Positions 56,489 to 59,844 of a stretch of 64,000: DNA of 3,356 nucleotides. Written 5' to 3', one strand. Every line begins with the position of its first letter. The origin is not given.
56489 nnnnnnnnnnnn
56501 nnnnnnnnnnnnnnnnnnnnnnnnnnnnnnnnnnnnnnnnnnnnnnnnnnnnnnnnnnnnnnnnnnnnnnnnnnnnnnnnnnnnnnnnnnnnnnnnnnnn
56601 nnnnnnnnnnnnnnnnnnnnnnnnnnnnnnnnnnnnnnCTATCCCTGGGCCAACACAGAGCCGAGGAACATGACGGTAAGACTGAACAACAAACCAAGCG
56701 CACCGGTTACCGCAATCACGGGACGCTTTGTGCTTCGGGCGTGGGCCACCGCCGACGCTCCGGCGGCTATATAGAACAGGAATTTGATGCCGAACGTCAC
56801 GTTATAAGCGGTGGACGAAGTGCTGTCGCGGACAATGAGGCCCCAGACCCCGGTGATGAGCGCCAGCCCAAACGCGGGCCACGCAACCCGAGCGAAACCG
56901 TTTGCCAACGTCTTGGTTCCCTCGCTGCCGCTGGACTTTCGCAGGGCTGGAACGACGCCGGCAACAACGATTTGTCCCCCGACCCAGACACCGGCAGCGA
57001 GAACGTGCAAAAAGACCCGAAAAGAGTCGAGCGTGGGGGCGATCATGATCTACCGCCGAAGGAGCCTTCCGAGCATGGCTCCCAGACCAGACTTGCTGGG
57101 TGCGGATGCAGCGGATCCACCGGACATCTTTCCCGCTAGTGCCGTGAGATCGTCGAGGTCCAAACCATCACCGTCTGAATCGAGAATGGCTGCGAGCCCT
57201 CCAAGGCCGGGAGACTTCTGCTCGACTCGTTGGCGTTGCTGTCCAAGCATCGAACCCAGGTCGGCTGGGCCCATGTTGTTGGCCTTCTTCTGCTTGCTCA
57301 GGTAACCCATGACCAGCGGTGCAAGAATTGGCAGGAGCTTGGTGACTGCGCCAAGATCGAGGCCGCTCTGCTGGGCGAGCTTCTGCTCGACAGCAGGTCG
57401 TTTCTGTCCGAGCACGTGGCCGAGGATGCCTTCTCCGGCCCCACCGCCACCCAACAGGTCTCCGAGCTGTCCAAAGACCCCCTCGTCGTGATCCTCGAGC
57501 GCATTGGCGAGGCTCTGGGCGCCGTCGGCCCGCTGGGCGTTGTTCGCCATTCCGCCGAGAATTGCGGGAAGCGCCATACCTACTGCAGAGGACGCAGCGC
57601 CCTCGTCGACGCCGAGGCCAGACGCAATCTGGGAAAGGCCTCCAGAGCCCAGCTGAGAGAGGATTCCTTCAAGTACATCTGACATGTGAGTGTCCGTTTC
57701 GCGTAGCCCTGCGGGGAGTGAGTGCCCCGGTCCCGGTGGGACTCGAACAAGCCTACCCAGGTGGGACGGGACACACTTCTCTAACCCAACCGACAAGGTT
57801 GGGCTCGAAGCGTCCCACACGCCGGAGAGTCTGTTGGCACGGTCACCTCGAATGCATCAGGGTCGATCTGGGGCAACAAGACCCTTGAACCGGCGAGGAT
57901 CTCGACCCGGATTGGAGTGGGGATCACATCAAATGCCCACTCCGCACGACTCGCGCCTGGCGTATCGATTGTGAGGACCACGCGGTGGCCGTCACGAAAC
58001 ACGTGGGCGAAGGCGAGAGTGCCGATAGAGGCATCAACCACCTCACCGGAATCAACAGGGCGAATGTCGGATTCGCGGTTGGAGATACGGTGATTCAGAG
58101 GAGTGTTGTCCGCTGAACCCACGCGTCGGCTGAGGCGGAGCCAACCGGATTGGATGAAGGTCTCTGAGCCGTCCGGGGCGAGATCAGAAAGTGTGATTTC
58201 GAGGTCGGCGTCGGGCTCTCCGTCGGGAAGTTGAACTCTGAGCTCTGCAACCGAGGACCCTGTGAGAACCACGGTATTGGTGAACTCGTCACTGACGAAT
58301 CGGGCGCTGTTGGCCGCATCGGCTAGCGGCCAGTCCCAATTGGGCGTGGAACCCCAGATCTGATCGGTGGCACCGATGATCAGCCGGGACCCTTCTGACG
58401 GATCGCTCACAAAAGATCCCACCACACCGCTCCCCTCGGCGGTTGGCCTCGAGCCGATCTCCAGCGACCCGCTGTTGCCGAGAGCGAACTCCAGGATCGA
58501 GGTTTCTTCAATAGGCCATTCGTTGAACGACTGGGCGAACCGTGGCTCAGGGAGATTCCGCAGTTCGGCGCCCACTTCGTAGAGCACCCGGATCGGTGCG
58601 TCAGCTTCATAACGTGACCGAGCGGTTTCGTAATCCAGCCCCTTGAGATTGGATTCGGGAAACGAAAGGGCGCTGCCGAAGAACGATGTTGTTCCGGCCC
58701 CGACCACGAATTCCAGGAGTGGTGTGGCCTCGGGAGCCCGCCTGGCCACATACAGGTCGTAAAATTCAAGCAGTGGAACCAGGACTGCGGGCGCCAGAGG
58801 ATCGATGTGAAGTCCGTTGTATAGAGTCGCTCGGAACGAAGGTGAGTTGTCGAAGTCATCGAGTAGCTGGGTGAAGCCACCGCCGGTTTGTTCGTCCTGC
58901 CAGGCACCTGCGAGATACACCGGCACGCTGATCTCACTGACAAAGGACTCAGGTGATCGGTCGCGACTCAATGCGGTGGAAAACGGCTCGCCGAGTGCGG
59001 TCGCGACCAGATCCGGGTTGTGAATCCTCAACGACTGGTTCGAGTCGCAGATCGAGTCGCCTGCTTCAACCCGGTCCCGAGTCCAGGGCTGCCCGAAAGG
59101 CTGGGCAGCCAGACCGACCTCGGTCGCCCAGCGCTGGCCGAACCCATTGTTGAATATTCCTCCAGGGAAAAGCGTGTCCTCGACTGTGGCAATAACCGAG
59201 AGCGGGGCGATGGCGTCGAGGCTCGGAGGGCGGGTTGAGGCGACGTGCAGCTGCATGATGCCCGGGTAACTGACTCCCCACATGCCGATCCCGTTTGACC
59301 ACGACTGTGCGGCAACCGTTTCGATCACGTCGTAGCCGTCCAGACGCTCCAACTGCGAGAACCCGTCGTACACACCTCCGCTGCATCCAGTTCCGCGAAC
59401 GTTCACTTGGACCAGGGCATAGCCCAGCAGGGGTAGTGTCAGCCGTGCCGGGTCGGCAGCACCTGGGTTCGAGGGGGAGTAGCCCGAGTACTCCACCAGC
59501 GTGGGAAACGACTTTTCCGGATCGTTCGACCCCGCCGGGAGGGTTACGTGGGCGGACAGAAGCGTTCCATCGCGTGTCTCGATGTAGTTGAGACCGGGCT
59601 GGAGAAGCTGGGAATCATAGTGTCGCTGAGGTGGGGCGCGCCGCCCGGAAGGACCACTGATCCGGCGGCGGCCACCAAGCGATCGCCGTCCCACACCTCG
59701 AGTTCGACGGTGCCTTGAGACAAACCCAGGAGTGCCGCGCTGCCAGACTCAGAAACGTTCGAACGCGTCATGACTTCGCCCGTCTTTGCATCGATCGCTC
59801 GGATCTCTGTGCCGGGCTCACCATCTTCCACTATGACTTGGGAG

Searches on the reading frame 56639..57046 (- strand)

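Call 86: search_protein_families(library=pfam, proteins=[window:56639-57046:-], max_evalue=0.001)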
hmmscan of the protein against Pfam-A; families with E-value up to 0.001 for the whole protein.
window:56639-57046:- (135 aa): 1 family
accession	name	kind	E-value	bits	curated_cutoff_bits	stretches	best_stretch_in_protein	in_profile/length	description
PF05425.18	CopD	-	0.00033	21.4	32.1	1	48-110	4-70/105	Copper resistance protein D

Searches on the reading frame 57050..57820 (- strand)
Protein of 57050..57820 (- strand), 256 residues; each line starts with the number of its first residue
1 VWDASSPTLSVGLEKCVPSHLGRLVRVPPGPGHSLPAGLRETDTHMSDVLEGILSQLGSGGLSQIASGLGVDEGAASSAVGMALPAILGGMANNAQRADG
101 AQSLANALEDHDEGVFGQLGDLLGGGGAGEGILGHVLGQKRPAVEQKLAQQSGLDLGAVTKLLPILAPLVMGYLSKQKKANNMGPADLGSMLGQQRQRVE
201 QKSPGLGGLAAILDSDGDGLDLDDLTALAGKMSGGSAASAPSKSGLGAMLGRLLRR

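Call 86: search_protein_families(library=pfam, proteins=[window:57050-57820:-], max_evalue=0.001)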
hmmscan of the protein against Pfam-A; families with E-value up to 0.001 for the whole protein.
window:57050-57820:- (256 aa): 1 family
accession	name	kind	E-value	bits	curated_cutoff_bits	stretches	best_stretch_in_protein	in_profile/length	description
PF06078.17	DUF937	-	1.9e-33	116.2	25.4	1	53-177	3-135/135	Bacterial protein of unknown function (DUF937)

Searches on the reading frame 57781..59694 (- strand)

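Call 86: search_protein_families(library=pfam, proteins=[window:57781-59694:-], max_evalue=0.001)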
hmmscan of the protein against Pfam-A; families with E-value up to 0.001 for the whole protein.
window:57781-59694:- (637 aa): 2 families
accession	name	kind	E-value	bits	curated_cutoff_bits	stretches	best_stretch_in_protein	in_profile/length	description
PF02129.25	Peptidase_S15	-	2.3e-37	129.6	23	1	42-296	1-260/262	X-Pro dipeptidyl-peptidase (S15 family)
PF08530.16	PepX_C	-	2.5e-20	73.8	22.5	1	388-578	21-178/217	X-Pro dipeptidyl-peptidase C-terminal non-catalytic domain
